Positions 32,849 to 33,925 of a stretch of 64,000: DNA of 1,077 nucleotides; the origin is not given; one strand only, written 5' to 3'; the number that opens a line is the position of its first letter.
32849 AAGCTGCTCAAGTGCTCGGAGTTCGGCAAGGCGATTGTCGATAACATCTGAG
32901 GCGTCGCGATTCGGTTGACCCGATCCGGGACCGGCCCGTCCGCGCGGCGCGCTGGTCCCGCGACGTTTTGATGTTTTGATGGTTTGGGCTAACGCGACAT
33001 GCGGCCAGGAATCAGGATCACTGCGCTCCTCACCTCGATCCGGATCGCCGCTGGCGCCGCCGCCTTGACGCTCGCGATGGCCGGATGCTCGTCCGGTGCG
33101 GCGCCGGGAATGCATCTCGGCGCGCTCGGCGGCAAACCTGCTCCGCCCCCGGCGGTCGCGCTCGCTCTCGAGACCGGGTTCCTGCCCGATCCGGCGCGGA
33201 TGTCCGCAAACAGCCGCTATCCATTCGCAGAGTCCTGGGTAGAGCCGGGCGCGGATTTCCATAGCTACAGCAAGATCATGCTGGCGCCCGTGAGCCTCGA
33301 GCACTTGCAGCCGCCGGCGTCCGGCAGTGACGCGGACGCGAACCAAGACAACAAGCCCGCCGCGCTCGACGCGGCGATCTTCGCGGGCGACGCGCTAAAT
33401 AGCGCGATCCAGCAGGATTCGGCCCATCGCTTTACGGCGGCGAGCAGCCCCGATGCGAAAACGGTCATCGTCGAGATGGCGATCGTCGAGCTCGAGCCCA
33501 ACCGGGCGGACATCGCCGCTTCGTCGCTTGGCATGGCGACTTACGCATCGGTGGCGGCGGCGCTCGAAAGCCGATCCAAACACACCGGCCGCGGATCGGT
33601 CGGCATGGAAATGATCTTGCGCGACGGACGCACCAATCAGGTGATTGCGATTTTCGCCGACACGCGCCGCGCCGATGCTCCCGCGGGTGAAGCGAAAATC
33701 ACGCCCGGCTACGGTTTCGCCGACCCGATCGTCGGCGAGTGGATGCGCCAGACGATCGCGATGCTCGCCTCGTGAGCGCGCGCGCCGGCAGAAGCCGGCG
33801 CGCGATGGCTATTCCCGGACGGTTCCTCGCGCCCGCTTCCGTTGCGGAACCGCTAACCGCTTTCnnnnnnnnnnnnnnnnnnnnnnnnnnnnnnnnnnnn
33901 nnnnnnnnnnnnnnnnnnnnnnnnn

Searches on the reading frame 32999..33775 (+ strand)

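Call 71: search_protein_families(library=pfam, proteins=[window:32999-33775:+], max_evalue=0.0001)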
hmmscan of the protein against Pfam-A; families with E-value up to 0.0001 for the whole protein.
window:32999-33775:+ (258 aa): 1 family
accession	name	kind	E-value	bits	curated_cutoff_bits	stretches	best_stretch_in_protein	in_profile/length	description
PF11769.13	DUF3313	-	2.3e-17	63.8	26.1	1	78-250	24-185/187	Protein of unknown function (DUF3313)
